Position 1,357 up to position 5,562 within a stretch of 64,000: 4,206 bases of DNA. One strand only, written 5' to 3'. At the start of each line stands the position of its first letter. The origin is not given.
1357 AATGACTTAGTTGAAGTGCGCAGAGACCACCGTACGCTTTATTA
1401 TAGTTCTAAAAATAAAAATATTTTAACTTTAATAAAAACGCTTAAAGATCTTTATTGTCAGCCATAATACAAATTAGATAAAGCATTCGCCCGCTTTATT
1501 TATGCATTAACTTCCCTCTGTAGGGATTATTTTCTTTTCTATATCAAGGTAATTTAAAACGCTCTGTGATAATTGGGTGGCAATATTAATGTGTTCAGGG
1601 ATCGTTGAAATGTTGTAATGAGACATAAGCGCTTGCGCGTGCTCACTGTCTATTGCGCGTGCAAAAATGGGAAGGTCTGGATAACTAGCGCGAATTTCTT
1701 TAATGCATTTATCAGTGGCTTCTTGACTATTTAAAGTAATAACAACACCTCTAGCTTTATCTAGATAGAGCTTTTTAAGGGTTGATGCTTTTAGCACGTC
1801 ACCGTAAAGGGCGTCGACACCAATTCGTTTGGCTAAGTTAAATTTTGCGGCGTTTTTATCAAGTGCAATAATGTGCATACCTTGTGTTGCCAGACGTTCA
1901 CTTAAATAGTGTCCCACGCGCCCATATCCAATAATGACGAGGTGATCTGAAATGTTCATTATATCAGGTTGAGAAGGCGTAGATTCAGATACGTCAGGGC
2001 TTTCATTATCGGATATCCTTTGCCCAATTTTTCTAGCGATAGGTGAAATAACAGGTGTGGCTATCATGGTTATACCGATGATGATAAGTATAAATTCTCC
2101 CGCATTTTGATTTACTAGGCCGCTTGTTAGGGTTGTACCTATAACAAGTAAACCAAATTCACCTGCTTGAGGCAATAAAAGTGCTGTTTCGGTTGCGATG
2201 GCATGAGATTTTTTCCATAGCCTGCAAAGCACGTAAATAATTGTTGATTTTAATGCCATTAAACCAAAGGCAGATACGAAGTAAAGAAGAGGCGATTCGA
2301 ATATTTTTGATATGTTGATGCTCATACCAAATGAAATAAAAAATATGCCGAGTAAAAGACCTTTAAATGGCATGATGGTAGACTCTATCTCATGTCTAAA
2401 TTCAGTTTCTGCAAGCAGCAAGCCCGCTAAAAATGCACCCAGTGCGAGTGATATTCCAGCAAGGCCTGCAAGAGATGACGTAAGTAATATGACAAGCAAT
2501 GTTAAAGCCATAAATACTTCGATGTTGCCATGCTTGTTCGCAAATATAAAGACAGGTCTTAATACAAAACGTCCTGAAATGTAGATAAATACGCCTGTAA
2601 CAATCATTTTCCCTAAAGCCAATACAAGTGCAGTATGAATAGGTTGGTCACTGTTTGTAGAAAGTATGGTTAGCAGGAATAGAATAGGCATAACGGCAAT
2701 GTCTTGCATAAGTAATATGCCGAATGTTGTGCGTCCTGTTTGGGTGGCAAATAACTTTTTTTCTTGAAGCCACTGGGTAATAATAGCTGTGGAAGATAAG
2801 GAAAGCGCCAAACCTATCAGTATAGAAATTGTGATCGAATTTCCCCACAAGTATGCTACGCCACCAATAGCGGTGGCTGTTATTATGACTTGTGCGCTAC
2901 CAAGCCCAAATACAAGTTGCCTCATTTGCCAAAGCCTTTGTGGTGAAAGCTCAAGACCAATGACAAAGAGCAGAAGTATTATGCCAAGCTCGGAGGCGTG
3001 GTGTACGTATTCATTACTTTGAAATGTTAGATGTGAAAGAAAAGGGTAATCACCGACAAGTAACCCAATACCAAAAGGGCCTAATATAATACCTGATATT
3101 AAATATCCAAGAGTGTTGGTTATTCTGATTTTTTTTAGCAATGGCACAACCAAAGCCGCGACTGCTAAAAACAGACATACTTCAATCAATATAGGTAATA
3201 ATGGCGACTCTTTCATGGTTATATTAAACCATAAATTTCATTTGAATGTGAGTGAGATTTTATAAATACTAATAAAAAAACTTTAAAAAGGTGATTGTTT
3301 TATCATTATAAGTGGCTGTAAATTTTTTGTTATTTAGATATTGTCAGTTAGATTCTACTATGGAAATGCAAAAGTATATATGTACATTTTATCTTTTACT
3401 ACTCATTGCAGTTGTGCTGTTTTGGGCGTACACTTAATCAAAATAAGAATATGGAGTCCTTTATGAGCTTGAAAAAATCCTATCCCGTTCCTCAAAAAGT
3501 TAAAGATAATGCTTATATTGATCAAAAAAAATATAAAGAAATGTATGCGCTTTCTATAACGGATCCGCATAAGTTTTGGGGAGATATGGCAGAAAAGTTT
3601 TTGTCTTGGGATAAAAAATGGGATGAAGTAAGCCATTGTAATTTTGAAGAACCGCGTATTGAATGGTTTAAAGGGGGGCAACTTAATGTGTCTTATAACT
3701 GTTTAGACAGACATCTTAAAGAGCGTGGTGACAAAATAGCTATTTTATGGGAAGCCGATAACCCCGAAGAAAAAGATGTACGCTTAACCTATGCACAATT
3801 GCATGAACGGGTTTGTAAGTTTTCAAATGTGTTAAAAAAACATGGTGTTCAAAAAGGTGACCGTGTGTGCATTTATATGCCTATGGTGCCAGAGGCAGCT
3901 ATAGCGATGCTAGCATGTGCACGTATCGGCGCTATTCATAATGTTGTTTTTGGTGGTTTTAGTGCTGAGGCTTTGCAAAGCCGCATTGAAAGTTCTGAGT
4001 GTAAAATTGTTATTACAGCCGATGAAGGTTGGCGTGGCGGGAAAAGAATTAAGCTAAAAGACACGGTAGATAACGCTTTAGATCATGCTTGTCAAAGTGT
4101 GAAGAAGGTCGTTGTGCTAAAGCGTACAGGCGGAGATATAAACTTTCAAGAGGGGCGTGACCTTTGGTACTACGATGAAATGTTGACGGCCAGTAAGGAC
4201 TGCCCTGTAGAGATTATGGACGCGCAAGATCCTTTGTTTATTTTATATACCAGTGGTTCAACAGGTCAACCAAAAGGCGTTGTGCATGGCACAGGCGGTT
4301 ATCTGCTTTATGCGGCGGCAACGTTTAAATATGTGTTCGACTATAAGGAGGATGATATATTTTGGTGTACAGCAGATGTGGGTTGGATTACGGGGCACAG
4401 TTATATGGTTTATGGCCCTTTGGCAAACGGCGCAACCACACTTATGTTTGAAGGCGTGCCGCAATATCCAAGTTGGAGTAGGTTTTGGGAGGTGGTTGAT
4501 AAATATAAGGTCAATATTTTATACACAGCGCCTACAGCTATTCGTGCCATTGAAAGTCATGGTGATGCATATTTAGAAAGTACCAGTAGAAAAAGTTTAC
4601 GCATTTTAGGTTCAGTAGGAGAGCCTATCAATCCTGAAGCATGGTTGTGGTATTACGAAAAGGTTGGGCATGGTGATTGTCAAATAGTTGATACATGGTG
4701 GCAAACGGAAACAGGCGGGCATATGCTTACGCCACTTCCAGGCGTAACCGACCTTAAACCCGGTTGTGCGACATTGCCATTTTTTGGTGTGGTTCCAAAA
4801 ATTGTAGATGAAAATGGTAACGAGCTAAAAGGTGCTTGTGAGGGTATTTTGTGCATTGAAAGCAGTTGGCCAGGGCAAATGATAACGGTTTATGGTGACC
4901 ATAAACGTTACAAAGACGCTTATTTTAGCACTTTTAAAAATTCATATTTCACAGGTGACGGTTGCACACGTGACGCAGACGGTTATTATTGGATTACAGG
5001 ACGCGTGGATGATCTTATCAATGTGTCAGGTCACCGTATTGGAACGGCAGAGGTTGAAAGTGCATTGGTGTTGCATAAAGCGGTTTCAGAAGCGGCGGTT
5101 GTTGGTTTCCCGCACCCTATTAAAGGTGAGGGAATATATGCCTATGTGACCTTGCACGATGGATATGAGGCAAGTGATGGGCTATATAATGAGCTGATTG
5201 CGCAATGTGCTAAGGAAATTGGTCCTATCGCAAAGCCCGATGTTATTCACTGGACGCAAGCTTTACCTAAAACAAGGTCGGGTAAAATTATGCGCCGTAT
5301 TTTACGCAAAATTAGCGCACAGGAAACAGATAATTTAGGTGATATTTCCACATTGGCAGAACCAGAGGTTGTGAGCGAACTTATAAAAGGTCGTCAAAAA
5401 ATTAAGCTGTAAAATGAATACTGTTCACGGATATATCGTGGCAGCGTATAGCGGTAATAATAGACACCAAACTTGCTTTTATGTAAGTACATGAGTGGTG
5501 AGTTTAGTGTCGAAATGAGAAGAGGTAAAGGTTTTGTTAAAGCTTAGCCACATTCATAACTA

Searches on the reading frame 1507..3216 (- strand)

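Call 82: search_protein_families(library=pfam, proteins=[window:1507-3216:-], max_evalue=0.00001)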
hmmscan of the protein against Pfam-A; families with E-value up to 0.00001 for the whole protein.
window:1507-3216:- (569 aa): 2 families
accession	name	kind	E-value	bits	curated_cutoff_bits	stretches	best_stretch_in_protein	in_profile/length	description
PF00999.27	Na_H_Exchanger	-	3.2e-52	178.1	26.2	1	19-395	2-374/375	Sodium/hydrogen exchanger, transmembrane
PF02254.24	TrkA_N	-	3.7e-20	72.8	23.8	1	427-530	2-105/116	TrkA-N domain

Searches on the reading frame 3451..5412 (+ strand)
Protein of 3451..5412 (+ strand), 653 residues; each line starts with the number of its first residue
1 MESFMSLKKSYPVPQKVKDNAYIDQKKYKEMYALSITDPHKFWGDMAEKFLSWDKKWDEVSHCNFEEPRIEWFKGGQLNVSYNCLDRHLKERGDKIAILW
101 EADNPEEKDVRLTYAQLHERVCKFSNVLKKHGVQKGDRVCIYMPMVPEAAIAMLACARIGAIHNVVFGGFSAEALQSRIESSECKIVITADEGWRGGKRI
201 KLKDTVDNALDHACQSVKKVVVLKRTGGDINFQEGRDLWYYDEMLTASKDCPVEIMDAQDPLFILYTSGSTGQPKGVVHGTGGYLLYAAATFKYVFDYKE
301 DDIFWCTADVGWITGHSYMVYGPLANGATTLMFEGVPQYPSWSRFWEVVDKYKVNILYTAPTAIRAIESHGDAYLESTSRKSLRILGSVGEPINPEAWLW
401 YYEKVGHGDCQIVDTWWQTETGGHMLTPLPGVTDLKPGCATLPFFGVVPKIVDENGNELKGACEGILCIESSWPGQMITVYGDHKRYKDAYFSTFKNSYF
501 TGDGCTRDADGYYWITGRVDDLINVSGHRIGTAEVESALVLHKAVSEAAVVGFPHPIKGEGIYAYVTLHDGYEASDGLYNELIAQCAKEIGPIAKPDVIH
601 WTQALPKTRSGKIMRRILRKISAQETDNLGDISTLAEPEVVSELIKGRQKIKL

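Call 81: list_cluster_members(proteins=[window:3451-5412:+, window:9249-10259:+, window:11369-12478:+, window:14921-15874:+, window:15875-16576:+, window:27866-30427:-, window:50150-52753:-])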
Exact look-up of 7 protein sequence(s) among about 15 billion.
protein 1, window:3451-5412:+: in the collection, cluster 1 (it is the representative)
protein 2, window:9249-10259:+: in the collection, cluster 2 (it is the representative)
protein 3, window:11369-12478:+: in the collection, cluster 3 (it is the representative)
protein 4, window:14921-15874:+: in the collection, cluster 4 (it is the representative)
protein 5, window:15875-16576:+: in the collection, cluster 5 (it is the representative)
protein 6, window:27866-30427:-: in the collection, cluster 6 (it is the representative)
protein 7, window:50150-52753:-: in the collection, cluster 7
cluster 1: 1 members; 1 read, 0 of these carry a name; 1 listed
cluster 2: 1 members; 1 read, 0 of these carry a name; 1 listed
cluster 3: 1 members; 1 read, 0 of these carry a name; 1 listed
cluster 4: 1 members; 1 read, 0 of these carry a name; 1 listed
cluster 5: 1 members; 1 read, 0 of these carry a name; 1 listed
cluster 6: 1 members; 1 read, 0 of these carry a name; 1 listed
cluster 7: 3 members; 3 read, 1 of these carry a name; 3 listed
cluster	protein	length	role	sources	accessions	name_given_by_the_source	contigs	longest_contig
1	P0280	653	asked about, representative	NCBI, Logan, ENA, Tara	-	-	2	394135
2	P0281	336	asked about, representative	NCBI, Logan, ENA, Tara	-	-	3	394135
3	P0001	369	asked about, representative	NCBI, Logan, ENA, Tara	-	-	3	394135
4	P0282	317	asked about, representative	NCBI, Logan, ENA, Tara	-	-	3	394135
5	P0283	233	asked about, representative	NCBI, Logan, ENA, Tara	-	-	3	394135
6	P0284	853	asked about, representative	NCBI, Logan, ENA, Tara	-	-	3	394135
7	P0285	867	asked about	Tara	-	-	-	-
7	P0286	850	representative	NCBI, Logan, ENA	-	-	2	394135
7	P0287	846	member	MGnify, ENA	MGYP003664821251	FL=1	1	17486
